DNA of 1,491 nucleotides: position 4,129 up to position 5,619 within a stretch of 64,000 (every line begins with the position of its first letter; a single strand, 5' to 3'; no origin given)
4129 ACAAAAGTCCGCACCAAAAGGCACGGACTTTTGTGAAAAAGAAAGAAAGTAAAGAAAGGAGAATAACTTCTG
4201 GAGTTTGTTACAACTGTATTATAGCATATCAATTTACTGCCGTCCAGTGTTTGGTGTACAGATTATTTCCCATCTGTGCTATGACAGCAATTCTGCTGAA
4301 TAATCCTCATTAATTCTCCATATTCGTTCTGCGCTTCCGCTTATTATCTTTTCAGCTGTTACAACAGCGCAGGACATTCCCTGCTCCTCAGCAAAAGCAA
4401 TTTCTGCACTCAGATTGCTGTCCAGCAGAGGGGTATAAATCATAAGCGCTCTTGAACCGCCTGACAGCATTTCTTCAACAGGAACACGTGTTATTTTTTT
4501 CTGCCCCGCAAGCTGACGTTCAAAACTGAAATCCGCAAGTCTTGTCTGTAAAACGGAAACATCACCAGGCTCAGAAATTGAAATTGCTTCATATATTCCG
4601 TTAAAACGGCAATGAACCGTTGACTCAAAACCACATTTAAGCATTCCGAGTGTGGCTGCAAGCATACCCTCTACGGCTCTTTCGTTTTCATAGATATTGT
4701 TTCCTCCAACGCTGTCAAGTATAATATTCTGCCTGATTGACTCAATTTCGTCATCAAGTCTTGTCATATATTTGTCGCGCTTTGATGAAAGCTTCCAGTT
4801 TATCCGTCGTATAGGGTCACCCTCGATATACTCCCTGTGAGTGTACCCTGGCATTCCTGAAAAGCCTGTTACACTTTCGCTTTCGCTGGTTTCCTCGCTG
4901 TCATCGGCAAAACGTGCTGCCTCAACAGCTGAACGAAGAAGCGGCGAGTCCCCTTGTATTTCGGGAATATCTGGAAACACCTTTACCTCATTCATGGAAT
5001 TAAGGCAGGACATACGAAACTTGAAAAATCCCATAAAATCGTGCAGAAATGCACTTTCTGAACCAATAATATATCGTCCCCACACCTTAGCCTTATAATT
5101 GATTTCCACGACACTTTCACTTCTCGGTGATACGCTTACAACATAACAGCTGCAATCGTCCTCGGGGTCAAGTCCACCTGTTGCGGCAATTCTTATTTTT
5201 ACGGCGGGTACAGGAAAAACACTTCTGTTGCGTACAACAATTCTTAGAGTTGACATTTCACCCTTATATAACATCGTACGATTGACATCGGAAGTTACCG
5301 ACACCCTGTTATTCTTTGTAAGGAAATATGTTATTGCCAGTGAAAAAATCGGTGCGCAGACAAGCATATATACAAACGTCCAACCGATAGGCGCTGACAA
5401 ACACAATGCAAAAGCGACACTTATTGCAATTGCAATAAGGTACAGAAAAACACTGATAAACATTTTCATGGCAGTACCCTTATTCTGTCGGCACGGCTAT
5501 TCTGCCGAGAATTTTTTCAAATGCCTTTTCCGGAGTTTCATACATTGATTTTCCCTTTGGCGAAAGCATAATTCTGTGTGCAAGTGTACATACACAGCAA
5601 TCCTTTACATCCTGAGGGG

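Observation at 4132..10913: Eight differently annotated genes appear to form one transcription unit: ABC-2 exporter, lipoprotein, methyltransferase, anchored protein, MoxR, DUF58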

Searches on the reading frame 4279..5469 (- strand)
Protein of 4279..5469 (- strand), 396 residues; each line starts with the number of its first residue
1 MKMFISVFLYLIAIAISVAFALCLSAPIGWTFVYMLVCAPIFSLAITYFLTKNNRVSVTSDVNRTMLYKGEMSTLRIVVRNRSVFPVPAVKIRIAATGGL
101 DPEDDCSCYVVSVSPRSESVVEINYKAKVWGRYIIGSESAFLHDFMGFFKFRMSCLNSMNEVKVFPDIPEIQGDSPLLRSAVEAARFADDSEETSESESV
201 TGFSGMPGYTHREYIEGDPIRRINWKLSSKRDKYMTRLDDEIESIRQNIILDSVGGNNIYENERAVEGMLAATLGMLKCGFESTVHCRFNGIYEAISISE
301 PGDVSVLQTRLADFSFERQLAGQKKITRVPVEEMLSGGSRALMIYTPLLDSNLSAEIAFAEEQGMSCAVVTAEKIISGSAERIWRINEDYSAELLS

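Call 3: search_protein_families(library=pfam, proteins=[window:4279-5469:-], max_evalue=0.01)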
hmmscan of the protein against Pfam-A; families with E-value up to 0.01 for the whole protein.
window:4279-5469:- (396 aa): 1 family
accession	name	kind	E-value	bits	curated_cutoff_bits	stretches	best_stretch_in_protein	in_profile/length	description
PF01882.25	DUF58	-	0.003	17.2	23.4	1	211-254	2-45/216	Protein of unknown function DUF58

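Call 12: search_protein_families(library=ncbifam, proteins=[window:4279-5469:-], max_evalue=0.01)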
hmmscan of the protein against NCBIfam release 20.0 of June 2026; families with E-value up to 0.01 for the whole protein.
window:4279-5469:- (396 aa): 0 families

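Call 21: find_homologous_proteins(query=window:4279-5469:-)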
Query window:4279-5469:- (396 aa): 159 proteins with E <= 0.001 among 7265 candidates; the best 120 are listed.
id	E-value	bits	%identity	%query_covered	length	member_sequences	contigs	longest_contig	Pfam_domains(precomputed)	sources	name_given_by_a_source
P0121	1.3e-257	872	99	100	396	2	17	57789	-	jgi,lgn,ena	-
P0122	1.0e-227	774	86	100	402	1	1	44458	-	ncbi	-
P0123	9.2e-227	770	83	100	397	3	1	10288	-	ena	-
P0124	2.7e-226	769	84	100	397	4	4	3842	-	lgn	-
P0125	3.5e-224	762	84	100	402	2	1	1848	-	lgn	-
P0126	3.6e-224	762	83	100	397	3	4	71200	-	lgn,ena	-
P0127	2.0e-209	713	76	100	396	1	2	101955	-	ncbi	-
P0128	3.2e-208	709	77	100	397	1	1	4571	-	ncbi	-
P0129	4.9e-208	709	77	100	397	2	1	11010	-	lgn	-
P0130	1.4e-206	704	77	100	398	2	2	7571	-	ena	-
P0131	1.9e-205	700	78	100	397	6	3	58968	-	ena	-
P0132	4.6e-205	699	75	100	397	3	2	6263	-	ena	-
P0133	3.7e-204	696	76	100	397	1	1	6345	-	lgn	-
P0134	7.2e-204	695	77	100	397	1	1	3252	-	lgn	-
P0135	1.1e-203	694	77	100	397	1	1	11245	-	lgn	-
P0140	8.9e-198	675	73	100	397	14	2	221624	PF01882.26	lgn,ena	-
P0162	1.8e-152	526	60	99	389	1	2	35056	PF01882.26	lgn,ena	-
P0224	7.1e-139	481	54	98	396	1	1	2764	PF01882.26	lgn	-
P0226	1.5e-122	427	50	100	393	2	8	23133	-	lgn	-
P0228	1.6e-104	368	45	98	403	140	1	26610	PF01882.26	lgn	-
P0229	8.5e-104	366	47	98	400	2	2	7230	PF01882.26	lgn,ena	-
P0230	9.0e-104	366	48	98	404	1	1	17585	PF01882.26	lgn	-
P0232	3.3e-102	361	46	97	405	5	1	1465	PF01882.26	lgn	-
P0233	1.7e-94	335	52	78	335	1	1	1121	PF01882.26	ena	-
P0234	1.6e-91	325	43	99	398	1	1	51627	-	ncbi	-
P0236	1.1e-90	323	44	99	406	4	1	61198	PF01882.26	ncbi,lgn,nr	ncbi:MAG: DUF58 domain-containing protein [Oscillospiraceae bacterium]|nr:DUF58 domain-containing pr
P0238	1.1e-89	319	42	98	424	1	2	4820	PF01882.26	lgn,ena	-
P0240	3.1e-89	318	43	99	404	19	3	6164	PF01882.26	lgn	-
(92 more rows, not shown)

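Call 22: find_encoding_contigs(protein=P0236, flank=8000, max_places=2)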
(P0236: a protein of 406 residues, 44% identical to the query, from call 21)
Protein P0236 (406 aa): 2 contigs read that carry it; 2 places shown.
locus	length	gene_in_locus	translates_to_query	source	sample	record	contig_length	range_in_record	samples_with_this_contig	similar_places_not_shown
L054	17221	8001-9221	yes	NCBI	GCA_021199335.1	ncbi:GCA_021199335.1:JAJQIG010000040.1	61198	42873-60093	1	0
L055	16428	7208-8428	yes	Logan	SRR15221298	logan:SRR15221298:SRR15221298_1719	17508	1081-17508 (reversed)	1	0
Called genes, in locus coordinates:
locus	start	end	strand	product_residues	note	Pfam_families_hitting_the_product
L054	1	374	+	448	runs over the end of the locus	PF00289:Biotin_carb_N, PF02786:CPSase_L_D2, PF07478:Dala_Dala_lig_C, PF02785:Biotin_carb_C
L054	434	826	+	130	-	-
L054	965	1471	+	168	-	-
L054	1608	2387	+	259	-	PF17848:Zn_ribbon_ACC (faint), PF01039:Carboxyl_trans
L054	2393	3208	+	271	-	PF01039:Carboxyl_trans, PF03255:ACCA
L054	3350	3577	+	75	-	PF00550:PP-binding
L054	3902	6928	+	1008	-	PF00990:GGDEF, PF00563:EAL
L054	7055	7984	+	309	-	PF00493:MCM (faint), PF20030:bpMoxR, PF00158:Sigma54_activat (faint), PF07726:AAA_3, PF07728:AAA_5, PF17863:AAA_lid_2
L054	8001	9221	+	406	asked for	PF01882:DUF58 (weak)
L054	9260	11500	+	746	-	PF01841:Transglut_core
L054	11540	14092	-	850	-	PF02739:5_3_exonuc_N, PF01367:5_3_exonuc, PF00476:DNA_pol_A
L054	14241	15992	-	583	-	PF03485:Arg_tRNA_synt_N, PF00750:tRNA-synt_1d, PF05746:DALR_1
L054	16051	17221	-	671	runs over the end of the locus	PF02384:N6_Mtase, PF11599:AviRa (faint), PF01170:UPF0020 (faint), PF07669:Eco57I, PF12950:TaqI_C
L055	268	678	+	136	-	-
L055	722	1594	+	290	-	PF17848:Zn_ribbon_ACC (faint), PF01039:Carboxyl_trans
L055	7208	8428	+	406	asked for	PF01882:DUF58 (weak)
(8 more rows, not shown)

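Call 23: find_encoding_contigs(protein=P0234, flank=8000, max_places=2)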
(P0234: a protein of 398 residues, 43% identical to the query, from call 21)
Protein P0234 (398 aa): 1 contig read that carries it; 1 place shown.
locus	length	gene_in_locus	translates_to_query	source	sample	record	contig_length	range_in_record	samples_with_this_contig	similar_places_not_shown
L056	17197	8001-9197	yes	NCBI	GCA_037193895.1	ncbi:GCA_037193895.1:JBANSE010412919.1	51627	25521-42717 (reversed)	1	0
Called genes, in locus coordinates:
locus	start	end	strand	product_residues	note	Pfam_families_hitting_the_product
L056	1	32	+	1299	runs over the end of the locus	PF04997:RNA_pol_Rpb1_1, PF00623:RNA_pol_Rpb1_2, PF04983:RNA_pol_Rpb1_3, PF05000:RNA_pol_Rpb1_4, PF04998:RNA_pol_Rpb1_5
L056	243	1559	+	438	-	PF01476:LysM, PF00704:Glyco_hydro_18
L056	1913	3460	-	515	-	PF13396:PLDc_N, PF13091:PLDc_2, PF00614:PLDc (weak), PF13091:PLDc_2, PF00614:PLDc (weak)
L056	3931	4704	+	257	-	-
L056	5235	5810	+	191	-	-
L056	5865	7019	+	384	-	PF13306:LRR_5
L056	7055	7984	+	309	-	PF00493:MCM (faint), PF20030:bpMoxR, PF07726:AAA_3, PF07728:AAA_5, PF17863:AAA_lid_2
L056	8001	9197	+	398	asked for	-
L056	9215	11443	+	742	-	PF01841:Transglut_core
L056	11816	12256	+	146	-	PF04397:LytTR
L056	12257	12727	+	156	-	-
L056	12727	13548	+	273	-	PF00005:ABC_tran, PF13304:AAA_21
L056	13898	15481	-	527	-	PF00239:Resolvase, PF07508:Recombinase, PF13408:Zn_ribbon_recom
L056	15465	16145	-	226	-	-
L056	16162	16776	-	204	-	PF06114:Peptidase_M78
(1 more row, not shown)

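Call 24: find_encoding_contigs(protein=P0228, flank=8000, max_places=2)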
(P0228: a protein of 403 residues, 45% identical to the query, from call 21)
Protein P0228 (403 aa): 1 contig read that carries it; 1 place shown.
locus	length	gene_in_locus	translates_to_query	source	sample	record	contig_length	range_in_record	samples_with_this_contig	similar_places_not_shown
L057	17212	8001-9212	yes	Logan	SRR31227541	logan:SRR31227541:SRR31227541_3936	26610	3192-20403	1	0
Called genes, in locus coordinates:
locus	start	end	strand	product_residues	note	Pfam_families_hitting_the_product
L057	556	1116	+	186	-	PF03602:Cons_hypoth95, PF05175:MTS (weak), PF06325:PrmA (weak)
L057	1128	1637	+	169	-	PF01467:CTP_transf_like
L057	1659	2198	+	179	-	PF28068:Scy (weak)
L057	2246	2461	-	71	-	-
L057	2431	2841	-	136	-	-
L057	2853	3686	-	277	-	-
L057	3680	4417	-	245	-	PF00005:ABC_tran, PF13304:AAA_21 (weak)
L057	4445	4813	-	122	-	PF00392:GntR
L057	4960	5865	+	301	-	-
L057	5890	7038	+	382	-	PF13855:LRR_8 (faint), PF13306:LRR_5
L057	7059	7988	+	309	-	PF20030:bpMoxR, PF07726:AAA_3, PF07728:AAA_5, PF17863:AAA_lid_2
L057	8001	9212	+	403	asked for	PF01882:DUF58 (weak)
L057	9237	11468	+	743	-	PF01841:Transglut_core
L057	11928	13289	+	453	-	PF02386:TrkH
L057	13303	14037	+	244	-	PF05175:MTS, PF06325:PrmA (weak), PF02475:TRM5-TYW2_MTfase (weak), PF13847:Methyltransf_31, PF13649:Methyltransf_25 (weak)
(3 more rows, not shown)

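Call 30: search_solved_structures(query=window:4279-5469:-, max_evalue=10)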
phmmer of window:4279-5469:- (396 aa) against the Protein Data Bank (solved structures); distinct sequences matched with E-value up to 10: 12.
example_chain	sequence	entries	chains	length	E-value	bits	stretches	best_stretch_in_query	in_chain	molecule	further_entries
4zxa_W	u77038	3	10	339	0.01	18.3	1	177-233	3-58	Hydroquinone dioxygenase large subunit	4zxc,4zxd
7f22_A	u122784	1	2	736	0.2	14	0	320-382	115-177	L-lactate oxidase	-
3kl8_A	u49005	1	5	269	0.33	13.3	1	181-221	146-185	Calcium/calmodulin dependent protein kinase II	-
3kk9_A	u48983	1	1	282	0.38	13.1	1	181-221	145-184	Calcium/calmodulin dependent protein kinase II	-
3kk8_A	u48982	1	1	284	0.39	13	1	181-221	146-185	Calcium/calmodulin dependent protein kinase II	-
2bdw_A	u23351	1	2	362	0.71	12.2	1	181-221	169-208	Hypothetical protein K11E8.1d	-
2hyi_A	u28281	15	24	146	1.1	11.6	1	130-219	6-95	Protein mago nashi homolog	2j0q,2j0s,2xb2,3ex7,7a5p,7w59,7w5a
5xjc_v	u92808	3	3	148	1.2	11.5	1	130-219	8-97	Protein mago nashi homolog 2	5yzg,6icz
1p27_A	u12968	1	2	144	1.2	11.5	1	130-219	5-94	Mago nashi protein homolog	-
6qdv_9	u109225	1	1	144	1.4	11.3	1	130-219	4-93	Protein mago nashi homolog 2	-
7ujr_A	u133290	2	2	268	2.2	10.6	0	176-220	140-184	Calcium/calmodulin-dependent protein kinase type II subunit alpha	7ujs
6vzk_A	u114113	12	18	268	2.3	10.5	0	176-220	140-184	Calcium/calmodulin-dependent protein kinase type II subunit alpha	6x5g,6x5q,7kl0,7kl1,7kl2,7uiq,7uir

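Call 39: find_encoding_contigs(protein=P0121, flank=8000, max_places=8)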
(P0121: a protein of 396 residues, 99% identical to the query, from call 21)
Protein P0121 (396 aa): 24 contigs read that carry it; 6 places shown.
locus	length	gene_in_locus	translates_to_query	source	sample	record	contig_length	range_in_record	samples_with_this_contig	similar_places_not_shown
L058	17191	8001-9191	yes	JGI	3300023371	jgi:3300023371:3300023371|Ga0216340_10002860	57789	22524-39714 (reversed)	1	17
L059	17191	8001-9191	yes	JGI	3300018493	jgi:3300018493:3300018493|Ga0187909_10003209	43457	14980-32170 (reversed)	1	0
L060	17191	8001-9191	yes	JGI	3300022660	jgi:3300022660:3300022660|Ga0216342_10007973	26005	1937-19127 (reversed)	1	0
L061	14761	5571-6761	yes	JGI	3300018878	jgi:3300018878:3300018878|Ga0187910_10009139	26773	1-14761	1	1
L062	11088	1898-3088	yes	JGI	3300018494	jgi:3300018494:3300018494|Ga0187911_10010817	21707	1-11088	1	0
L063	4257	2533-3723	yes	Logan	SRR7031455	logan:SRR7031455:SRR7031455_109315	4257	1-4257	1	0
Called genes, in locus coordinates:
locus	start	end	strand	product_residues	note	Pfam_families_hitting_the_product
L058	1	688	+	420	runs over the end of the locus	PF00275:EPSP_synthase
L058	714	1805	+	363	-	PF01264:Chorismate_synt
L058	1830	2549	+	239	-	-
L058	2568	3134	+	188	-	PF14277:DUF4364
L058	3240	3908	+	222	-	PF00005:ABC_tran, PF13304:AAA_21 (weak)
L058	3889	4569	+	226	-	-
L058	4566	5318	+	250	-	PF10920:DUF2705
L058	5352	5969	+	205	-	PF13649:Methyltransf_25 (weak), PF08241:Methyltransf_11 (faint)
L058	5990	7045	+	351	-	-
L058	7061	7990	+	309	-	PF00493:MCM (weak), PF07726:AAA_3, PF07728:AAA_5, PF17863:AAA_lid_2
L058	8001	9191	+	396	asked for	-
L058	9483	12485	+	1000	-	PF00005:ABC_tran, PF02687:FtsX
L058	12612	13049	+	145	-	PF12802:MarR_2 (weak)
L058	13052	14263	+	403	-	PF00465:Fe-ADH, PF13685:Fe-ADH_2 (weak), PF25137:ADH_Fe_C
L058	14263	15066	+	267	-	PF00171:Aldedh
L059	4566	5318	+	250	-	PF10920:DUF2705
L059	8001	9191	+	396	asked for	-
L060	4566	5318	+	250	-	PF10920:DUF2705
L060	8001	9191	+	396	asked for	-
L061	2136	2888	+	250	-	PF10920:DUF2705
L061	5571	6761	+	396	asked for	-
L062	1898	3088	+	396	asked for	-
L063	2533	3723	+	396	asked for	-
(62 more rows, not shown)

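Call 44: search_protein_families(library=padloc, proteins=[window:4279-5469:-], max_evalue=0.001)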
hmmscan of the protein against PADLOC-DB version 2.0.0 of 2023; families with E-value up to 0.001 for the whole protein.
window:4279-5469:- (396 aa): 0 families

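Call 57: find_encoding_contigs(protein=P0226, flank=8000, max_places=2)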
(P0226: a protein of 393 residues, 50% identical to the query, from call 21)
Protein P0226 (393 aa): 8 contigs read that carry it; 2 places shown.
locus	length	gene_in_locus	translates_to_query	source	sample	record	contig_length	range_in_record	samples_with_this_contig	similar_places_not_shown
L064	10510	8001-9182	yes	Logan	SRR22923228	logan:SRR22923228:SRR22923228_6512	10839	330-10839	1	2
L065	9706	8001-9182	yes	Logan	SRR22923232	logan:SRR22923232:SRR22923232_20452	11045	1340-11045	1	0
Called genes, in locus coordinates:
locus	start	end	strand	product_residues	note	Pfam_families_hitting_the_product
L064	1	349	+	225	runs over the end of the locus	?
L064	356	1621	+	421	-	PF00275:EPSP_synthase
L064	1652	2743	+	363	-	PF01264:Chorismate_synt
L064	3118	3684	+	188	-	PF14277:DUF4364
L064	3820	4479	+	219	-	PF00005:ABC_tran, PF13304:AAA_21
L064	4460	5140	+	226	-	-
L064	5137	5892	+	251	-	PF10920:DUF2705 (faint)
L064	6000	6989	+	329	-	-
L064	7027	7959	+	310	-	PF00493:MCM (weak), PF00004:AAA (weak), PF07726:AAA_3, PF07728:AAA_5, PF17863:AAA_lid_2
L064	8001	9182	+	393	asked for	-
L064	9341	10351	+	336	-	PF00291:PALP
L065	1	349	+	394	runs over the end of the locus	PF00465:Fe-ADH (weak), PF13685:Fe-ADH_2, PF01761:DHQ_synthase, PF24621:DHQS_C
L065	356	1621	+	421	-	PF00275:EPSP_synthase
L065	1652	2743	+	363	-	PF01264:Chorismate_synt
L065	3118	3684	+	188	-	PF14277:DUF4364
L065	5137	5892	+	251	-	PF10920:DUF2705 (faint)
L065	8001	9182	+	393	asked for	-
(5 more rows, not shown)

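Call 58: find_encoding_contigs(protein=P0230, flank=8000, max_places=2)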
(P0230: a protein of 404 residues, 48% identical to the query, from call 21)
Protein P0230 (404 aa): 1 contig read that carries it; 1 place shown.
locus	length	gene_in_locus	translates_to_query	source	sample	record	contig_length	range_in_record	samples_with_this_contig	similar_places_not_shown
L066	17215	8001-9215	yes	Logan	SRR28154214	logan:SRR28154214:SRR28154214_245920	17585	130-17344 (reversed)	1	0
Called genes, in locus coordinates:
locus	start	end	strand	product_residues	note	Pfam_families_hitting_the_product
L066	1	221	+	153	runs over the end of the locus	?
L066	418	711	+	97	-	-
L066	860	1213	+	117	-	PF00392:GntR, PF08279:HTH_11 (faint)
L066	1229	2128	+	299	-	PF00005:ABC_tran, PF13304:AAA_21 (faint)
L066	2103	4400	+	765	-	-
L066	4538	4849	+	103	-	-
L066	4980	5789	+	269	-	-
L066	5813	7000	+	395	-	-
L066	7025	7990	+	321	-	PF00493:MCM (weak), PF20030:bpMoxR, PF07726:AAA_3, PF07728:AAA_5, PF17863:AAA_lid_2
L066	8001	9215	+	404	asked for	PF01882:DUF58 (weak)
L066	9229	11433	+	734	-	PF01841:Transglut_core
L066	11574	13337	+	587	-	PF12729:4HB_MCP_1, PF00672:HAMP, PF00015:MCPsignal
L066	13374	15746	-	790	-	PF02574:S-methyl_trans, PF00809:Pterin_bind, PF02607:B12-binding_2, PF02310:B12-binding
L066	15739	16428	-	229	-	-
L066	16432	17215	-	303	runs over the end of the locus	?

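Call 62: predict_structure(alignment_id=A5)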
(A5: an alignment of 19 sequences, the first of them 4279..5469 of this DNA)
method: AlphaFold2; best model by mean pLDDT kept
length: 396 residues; sequences in the alignment: 19
mean_pLDDT: 79.6   pTM: 0.70
mean pLDDT of the five models: 79.6, 78.1, 76.4, 76.3, 75.3
residues with pLDDT >= 90: 142; 70-90: 180; 50-70: 19; < 50: 55
segments of 3 or more residues with pLDDT < 50: 191-243
pLDDT, mean of each block of 10 residues (from residue 1): 77 86 82 84 88 90 92 94 91 85 88 94 93 91 86 83 91 80 73 40 37 37 38 35 68 88 93 87 88 89 91 79 68 74 91 91 89 86 88 84
secondary structure, 60 per line:
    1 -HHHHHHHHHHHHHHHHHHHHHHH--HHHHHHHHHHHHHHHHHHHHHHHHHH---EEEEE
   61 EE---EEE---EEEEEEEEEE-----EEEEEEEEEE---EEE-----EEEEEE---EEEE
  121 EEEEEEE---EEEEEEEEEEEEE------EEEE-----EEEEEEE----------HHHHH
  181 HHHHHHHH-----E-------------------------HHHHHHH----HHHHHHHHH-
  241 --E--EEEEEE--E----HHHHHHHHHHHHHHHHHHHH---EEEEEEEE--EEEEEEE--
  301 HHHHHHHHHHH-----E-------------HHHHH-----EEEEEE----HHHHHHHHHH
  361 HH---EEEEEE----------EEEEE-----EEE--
elements in order: H2-24 H27-52 E56-62 E66-68 E72-81 E87-96 E100-102 E108-113 E117-127 E131-143 E150-153 E159-165 H176-188 H220-226 H231-239 E246-251 H259-278 E282-289 E292-298 H301-311 H331-335 E341-346 H351-362 E366-371 E382-386 E392-394
